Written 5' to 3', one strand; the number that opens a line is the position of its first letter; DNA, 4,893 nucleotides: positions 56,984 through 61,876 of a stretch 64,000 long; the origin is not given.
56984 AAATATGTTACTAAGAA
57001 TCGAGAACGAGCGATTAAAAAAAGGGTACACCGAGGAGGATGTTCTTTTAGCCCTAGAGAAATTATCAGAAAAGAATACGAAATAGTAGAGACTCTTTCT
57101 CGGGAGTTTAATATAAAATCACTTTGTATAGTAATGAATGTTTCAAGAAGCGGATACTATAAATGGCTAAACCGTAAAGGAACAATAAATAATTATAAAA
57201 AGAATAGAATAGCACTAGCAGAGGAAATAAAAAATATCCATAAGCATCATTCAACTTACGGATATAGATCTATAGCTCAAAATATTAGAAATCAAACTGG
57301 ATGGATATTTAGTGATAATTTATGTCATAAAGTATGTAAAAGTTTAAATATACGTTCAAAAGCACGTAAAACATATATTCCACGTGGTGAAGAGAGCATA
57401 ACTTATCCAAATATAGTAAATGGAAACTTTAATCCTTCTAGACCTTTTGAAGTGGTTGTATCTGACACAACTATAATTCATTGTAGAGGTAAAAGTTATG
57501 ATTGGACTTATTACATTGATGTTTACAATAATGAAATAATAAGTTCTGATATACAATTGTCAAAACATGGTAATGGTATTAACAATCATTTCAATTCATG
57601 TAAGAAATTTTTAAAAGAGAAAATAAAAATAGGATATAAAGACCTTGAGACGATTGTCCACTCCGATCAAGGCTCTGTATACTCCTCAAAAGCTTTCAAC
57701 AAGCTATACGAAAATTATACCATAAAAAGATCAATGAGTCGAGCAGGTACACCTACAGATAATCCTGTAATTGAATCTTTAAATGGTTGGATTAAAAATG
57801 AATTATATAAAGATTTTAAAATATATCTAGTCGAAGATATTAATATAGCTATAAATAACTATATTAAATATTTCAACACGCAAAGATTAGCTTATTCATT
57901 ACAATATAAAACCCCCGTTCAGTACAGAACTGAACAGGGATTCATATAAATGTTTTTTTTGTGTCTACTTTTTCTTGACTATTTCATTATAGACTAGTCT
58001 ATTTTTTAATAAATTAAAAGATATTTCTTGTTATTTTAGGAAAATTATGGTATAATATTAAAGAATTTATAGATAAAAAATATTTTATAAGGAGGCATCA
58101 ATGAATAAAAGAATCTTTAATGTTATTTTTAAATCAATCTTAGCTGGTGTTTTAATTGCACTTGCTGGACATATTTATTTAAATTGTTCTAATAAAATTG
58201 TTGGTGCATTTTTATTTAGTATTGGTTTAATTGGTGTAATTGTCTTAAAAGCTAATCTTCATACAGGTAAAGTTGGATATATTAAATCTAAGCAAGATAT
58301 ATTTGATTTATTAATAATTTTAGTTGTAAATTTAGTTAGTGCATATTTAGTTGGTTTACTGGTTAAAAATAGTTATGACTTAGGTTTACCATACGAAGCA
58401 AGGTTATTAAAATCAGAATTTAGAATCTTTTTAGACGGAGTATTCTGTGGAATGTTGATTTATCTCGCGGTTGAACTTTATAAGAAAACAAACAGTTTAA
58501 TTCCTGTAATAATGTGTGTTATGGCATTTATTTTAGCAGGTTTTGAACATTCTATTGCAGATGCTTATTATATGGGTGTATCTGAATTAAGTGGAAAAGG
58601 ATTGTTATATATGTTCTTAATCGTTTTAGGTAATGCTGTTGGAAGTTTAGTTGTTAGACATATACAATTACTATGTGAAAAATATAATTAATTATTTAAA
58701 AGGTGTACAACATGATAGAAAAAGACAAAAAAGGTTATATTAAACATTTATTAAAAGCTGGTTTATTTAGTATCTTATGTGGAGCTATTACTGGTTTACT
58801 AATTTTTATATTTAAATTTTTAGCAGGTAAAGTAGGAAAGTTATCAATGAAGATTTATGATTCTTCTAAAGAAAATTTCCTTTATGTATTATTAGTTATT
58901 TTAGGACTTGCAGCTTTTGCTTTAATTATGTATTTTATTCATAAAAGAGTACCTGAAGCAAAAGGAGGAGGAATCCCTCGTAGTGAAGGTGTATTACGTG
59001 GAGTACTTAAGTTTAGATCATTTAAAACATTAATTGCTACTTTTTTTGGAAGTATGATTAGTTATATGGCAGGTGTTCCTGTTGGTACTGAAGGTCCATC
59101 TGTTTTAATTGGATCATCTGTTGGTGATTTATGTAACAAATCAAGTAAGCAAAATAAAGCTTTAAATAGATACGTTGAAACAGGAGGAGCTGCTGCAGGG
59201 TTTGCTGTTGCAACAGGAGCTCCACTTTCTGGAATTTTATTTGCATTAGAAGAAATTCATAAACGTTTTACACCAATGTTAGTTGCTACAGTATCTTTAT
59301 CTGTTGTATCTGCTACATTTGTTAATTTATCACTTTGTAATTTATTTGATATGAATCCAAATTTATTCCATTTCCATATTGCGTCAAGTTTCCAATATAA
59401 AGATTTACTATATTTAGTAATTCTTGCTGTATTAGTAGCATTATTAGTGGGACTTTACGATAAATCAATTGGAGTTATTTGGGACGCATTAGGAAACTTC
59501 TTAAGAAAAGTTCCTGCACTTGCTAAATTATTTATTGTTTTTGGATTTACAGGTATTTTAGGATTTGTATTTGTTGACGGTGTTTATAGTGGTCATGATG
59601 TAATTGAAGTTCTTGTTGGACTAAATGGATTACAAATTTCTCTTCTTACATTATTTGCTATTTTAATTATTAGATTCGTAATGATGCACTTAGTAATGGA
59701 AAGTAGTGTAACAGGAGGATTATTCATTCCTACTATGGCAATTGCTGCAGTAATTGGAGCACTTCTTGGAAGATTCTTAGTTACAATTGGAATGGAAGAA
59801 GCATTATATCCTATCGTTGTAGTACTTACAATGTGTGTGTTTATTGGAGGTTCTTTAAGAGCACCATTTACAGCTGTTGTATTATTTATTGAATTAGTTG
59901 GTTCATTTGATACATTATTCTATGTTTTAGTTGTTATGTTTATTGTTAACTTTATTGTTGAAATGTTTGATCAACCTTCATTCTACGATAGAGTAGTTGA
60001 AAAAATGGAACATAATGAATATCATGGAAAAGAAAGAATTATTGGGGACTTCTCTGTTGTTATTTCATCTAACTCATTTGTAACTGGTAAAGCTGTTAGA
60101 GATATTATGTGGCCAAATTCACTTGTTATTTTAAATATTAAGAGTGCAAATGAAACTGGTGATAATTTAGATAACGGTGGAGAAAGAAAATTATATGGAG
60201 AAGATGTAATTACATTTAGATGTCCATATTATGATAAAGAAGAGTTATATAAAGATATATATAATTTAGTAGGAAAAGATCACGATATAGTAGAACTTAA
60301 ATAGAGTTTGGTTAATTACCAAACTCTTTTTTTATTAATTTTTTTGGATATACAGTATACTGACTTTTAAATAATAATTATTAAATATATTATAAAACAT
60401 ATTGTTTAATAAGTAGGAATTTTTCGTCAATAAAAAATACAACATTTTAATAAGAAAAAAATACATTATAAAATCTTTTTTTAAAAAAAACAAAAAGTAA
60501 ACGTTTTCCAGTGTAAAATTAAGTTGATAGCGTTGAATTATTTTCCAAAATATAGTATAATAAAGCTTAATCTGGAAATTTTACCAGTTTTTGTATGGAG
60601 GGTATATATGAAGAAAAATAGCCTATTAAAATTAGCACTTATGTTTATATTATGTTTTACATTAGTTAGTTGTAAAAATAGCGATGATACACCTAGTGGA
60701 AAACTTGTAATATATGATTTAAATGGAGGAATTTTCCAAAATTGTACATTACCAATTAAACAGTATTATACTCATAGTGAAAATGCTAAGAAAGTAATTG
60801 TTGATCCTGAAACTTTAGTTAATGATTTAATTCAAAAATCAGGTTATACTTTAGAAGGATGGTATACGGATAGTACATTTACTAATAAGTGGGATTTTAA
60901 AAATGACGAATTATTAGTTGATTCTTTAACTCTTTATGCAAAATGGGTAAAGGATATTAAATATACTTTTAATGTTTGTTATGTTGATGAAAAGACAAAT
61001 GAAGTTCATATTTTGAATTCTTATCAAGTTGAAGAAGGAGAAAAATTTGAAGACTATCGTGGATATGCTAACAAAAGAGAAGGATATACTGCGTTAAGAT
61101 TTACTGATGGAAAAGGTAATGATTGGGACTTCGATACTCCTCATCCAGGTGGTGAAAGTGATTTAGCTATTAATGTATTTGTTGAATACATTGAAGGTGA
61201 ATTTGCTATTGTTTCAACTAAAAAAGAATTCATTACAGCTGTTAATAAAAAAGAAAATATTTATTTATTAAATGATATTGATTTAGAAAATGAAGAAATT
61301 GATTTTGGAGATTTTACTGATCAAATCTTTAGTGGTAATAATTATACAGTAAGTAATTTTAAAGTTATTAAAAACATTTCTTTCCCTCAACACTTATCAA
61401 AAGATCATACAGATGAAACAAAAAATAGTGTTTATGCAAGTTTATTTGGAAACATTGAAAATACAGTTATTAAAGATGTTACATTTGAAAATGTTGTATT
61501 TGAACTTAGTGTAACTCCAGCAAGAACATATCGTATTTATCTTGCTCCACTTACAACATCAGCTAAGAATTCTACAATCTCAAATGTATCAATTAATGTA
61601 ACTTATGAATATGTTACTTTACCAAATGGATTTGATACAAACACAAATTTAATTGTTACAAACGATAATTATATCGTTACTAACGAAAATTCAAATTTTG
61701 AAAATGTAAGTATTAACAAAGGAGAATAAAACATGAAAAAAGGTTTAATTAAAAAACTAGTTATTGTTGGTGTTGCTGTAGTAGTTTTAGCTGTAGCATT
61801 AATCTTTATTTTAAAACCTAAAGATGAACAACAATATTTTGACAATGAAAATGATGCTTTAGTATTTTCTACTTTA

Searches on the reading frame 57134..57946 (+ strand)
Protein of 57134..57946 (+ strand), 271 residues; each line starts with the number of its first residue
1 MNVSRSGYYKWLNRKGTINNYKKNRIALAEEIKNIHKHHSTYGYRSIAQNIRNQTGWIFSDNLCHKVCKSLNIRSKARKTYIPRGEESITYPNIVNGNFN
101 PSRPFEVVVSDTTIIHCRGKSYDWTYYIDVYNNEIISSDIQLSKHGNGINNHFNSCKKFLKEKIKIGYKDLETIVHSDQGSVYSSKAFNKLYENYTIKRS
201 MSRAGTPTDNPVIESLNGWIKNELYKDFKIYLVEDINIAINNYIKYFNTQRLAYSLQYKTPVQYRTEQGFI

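Call 62: search_protein_families(library=pfam, proteins=[window:57134-57946:+], max_evalue=0.00001)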
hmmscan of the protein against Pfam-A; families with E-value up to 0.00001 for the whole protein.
window:57134-57946:+ (271 aa): 4 families
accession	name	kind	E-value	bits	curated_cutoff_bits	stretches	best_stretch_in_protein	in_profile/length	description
PF13683.12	rve_3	-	8e-11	42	26.5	1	196-261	2-67/67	Integrase core domain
PF00665.32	rve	-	5e-10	40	32.6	1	102-207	2-102/102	Integrase core domain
PF13333.12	rve_2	-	1.2e-09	38.6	22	1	214-267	1-54/56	Integrase core domain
PF13276.12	HTH_21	-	5.7e-09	36.5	28.1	1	27-79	5-58/60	HTH-like domain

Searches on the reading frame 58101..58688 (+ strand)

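Call 62: search_protein_families(library=pfam, proteins=[window:58101-58688:+], max_evalue=0.00001)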
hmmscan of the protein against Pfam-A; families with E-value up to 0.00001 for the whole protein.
window:58101-58688:+ (196 aa): 1 family
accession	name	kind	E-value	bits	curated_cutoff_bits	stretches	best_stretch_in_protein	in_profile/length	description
PF01226.23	Form_Nir_trans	-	4.1e-19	69.4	34.6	1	2-185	15-233/240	Formate/nitrite transporter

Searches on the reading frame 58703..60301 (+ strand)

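Call 62: search_protein_families(library=pfam, proteins=[window:58703-60301:+], max_evalue=0.00001)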
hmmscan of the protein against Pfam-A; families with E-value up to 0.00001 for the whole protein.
window:58703-60301:+ (533 aa): 1 family
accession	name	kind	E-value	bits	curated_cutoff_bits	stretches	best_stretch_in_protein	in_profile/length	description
PF00654.25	Voltage_CLC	-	7.5e-61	206.6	24.8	1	73-418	2-344/346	Voltage gated chloride channel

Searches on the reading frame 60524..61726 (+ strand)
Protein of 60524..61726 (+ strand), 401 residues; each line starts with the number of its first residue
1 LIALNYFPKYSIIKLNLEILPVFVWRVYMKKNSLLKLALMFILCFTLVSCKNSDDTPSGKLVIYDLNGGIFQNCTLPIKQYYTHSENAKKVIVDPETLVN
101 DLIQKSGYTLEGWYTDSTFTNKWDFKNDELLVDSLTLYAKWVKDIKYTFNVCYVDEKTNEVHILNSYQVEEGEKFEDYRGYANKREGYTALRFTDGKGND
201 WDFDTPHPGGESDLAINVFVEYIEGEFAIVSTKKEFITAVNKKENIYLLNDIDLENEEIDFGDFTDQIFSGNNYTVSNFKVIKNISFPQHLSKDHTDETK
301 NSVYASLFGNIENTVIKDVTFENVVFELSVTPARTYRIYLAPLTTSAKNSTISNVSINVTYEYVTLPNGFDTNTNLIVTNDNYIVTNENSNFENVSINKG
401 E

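Call 62: search_protein_families(library=pfam, proteins=[window:60524-61726:+], max_evalue=0.00001)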
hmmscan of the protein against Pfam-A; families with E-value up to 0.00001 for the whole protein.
window:60524-61726:+ (401 aa): 1 family
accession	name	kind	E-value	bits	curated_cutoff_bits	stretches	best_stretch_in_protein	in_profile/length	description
PF09479.16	Flg_new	-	1e-11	45.2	27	1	62-140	3-65/65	Listeria-Bacteroides repeat domain (List_Bact_rpt)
